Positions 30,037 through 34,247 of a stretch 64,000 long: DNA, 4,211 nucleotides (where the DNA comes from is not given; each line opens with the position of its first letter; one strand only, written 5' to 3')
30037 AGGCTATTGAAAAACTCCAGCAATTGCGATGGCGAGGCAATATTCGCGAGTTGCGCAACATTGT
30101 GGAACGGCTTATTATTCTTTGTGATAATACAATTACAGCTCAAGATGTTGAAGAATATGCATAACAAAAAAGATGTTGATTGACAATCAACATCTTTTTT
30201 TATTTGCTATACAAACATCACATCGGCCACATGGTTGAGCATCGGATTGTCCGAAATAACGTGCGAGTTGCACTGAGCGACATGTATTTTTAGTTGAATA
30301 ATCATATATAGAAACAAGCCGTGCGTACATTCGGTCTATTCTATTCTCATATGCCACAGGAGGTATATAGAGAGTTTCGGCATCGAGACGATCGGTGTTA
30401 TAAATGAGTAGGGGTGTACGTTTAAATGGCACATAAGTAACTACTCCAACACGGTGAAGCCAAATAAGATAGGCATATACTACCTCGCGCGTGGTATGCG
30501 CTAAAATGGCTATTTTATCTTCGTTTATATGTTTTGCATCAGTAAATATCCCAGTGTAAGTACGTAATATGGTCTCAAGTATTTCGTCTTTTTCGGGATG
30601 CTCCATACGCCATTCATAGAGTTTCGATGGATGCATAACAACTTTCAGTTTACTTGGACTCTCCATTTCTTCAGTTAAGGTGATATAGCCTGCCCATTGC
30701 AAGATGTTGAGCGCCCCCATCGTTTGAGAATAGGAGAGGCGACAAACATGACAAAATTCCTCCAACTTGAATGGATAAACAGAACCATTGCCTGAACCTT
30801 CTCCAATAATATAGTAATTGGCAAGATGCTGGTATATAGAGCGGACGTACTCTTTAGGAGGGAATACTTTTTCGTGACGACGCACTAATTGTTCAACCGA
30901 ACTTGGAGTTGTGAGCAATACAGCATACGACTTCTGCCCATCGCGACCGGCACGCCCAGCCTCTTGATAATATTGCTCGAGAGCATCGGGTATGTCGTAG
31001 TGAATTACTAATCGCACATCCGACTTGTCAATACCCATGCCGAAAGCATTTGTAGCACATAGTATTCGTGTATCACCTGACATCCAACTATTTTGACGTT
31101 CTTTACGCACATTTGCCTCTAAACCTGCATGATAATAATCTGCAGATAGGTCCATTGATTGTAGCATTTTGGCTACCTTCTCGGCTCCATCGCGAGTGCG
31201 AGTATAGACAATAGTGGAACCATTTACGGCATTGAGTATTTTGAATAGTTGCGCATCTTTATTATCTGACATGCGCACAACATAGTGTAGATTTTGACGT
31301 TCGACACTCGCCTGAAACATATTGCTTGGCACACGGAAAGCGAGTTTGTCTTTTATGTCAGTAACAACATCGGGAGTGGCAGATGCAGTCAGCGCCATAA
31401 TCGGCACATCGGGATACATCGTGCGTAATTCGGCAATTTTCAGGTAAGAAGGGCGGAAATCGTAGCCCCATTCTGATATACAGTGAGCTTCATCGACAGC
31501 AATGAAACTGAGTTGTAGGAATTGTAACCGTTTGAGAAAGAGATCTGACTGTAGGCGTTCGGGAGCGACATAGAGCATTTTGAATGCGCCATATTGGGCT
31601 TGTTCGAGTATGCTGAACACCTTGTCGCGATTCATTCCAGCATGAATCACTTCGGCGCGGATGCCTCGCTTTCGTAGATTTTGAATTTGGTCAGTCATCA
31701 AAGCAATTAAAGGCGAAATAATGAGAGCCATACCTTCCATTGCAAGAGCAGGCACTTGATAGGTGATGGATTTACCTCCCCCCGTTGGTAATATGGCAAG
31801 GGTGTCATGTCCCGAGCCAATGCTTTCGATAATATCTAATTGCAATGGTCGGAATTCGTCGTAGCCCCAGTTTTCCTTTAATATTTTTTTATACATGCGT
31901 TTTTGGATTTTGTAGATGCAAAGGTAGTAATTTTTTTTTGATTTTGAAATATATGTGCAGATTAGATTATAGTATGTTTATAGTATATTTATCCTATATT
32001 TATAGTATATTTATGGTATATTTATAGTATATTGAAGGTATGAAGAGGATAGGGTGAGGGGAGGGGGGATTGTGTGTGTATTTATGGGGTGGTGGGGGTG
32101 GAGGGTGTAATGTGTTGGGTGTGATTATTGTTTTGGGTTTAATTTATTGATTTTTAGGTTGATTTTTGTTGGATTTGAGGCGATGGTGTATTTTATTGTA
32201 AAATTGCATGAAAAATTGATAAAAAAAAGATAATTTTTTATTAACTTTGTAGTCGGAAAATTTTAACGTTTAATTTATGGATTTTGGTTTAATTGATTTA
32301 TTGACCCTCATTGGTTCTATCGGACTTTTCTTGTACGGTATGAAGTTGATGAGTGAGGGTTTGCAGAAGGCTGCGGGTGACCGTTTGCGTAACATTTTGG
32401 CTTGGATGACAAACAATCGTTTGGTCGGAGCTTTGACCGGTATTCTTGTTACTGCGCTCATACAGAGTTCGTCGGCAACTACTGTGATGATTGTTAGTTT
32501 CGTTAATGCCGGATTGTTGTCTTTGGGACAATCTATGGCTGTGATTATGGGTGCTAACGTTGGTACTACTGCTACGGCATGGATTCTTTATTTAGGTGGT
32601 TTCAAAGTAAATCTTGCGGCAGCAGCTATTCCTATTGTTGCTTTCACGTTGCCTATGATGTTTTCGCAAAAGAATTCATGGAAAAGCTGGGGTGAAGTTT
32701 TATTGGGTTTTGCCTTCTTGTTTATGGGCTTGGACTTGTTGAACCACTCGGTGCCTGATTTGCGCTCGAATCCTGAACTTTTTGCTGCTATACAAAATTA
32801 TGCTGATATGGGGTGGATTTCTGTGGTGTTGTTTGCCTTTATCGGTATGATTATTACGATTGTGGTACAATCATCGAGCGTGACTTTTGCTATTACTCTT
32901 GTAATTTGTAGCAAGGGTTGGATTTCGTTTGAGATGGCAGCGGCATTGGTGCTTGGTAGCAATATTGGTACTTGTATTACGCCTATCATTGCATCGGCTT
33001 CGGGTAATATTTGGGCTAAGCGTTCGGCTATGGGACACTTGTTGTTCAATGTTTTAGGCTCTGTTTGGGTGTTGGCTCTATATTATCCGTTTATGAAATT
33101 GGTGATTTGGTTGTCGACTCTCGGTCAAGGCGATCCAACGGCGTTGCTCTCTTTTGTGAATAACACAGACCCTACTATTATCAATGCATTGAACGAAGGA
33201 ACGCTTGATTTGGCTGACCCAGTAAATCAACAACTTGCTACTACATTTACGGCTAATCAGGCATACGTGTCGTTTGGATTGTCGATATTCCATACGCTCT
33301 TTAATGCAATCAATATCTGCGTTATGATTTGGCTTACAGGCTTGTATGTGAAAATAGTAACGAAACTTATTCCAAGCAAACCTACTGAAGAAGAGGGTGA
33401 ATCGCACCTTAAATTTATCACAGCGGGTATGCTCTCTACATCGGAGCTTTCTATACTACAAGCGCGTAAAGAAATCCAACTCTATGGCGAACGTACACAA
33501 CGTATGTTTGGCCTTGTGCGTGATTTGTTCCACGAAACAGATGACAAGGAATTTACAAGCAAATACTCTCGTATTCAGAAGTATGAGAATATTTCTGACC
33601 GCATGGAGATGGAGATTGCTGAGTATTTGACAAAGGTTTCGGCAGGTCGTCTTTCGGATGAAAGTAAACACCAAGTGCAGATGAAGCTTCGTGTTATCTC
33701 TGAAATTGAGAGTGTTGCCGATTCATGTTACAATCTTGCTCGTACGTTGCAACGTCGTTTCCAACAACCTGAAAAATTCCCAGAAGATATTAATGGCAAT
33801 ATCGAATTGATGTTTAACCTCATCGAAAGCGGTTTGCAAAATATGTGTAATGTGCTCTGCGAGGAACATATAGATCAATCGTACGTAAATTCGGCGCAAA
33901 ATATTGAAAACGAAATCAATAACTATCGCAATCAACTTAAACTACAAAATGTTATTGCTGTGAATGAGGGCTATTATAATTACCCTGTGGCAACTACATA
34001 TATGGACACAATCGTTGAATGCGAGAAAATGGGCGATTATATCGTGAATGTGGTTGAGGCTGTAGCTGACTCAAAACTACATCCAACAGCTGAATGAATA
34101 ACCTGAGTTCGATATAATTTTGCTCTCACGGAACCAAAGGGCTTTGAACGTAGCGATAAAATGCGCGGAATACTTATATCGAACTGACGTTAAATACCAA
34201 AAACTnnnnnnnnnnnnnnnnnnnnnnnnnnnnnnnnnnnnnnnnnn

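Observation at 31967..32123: Repeat module A: 6 x 11-bp tandem array plus G-run tail in a divergent promoter region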

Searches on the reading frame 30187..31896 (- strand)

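Call 21: search_protein_families(library=pfam, proteins=[window:30187-31896:-])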
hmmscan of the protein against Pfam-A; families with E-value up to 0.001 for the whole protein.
window:30187-31896:- (569 aa): 3 families
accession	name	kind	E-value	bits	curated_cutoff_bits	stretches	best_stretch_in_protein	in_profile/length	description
PF00270.35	DEAD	-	2.1e-26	93.1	26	1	16-178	1-164/167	DEAD/DEAH box helicase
PF00271.37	Helicase_C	-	5.6e-25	88.2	23.5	1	214-320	3-110/110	Helicase conserved C-terminal domain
PF16124.10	RecQ_Zn_bind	-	9.8e-10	39.5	25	1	518-562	19-65/66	RecQ zinc-binding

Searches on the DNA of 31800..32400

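Call 64: search_rna_families(source=window, start=31800, end=32400, threshold=evalue, max_evalue=1)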
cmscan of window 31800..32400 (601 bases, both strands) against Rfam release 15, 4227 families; matches with E-value up to 1: 0.
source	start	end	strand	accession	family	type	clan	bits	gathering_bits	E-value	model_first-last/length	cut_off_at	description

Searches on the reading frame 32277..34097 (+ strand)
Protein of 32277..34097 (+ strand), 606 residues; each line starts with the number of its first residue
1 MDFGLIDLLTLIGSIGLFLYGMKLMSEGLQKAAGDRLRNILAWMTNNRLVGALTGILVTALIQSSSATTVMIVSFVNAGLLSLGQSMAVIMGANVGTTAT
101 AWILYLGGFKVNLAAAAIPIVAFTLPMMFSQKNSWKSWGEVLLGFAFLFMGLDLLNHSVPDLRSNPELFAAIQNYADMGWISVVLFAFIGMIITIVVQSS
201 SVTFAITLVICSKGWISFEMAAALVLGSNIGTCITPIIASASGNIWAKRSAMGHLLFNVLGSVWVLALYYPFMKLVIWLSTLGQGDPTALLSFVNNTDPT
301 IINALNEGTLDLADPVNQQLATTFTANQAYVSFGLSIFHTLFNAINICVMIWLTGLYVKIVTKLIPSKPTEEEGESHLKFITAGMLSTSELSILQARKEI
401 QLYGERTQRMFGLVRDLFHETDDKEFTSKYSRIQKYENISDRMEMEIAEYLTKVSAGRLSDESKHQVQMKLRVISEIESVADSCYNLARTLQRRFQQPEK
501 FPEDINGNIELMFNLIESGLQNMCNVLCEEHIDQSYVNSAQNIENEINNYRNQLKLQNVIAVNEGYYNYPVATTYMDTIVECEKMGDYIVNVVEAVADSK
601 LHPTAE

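Call 21: search_protein_families(library=pfam, proteins=[window:32277-34097:+])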
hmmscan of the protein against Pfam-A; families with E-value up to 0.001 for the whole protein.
window:32277-34097:+ (606 aa): 2 families
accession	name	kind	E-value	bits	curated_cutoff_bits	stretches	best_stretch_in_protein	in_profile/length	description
PF02690.20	Na_Pi_cotrans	-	1.4e-58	197.2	29.1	2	17-156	1-136/137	Na+/Pi-cotransporter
PF01895.24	PhoU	-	1.4e-11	45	23.5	2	403-489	4-87/89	PhoU domain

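Call 28: find_encoding_contigs(protein=window:32277-34097:+, flank=3000, max_places=10)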
Protein window:32277-34097:+ (606 aa): 9 contigs read that carry it; 5 places shown.
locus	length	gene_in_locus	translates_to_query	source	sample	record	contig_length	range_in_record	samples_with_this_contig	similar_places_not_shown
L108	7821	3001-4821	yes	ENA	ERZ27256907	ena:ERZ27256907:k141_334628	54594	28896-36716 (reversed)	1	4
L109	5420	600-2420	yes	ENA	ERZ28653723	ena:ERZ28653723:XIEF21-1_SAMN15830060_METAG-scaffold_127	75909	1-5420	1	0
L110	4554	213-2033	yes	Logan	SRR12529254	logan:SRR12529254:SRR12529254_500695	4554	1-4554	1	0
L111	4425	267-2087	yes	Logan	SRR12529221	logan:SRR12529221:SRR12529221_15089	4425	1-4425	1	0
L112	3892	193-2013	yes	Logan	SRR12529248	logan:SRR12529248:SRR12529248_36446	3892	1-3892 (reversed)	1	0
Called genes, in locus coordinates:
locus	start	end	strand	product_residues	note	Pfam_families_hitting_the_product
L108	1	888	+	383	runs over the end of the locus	PF00072:Response_reg, PF00158:Sigma54_activat, PF14532:Sigma54_activ_2, PF00004:AAA (weak), PF07728:AAA_5 (weak), PF25601:AAA_lid_14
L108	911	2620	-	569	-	PF00270:DEAD, PF00271:Helicase_C, PF16124:RecQ_Zn_bind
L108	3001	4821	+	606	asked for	PF02690:Na_Pi_cotrans, PF01895:PhoU (faint)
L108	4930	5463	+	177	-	PF07659:DUF1599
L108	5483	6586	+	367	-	PF07291:MauE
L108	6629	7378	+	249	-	PF00121:TIM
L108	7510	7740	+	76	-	PF12668:DUF3791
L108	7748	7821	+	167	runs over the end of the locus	PF13151:DUF3990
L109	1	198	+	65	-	?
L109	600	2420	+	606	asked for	PF02690:Na_Pi_cotrans, PF01895:PhoU (faint)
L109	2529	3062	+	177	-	PF07659:DUF1599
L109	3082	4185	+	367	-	PF07291:MauE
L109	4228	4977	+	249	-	PF00121:TIM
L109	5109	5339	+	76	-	PF12668:DUF3791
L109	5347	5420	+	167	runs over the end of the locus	PF13151:DUF3990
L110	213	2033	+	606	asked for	PF02690:Na_Pi_cotrans, PF01895:PhoU (faint)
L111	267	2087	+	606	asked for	PF02690:Na_Pi_cotrans, PF01895:PhoU (faint)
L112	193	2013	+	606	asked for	PF02690:Na_Pi_cotrans, PF01895:PhoU (faint)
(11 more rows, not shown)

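Call 30: find_related_loci(query=window:32277-34097:+, collection=metagenome_contigs, flank=3000)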
Query window:32277-34097:+ (606 aa) in metagenome_contigs; peptide patterns used: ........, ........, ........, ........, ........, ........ (x = any residue, [..] = any of these).
600 stretches matched a pattern (row limit reached: there are more); 573 encode a relative of the query (tblastn E <= 1e-3); the best 80 are kept; 80 distinct loci.
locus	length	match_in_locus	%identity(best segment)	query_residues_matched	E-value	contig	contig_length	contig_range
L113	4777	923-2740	89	1-606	0e+0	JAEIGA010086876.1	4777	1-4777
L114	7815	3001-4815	89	1-605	0e+0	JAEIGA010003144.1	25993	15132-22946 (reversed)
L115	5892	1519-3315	91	6-603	0e+0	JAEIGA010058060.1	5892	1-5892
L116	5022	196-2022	71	1-606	0e+0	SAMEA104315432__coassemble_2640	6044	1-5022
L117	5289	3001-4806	70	1-602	0e+0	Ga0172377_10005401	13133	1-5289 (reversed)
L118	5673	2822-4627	70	1-602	0e+0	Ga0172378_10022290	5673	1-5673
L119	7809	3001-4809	69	1-602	0e+0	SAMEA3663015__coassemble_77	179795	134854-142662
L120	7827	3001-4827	68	1-606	0e+0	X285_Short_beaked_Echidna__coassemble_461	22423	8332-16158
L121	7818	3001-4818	68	1-603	0e+0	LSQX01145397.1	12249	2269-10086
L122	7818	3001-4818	69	1-603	0e+0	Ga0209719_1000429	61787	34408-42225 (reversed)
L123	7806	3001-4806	69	1-602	0e+0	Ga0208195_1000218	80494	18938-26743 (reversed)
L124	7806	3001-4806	68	1-602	0e+0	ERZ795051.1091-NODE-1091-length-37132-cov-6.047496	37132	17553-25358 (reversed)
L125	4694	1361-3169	67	1-601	0e+0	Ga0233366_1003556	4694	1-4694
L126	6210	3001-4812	67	1-602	0e+0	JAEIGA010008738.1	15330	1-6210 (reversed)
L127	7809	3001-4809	59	1-600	0e+0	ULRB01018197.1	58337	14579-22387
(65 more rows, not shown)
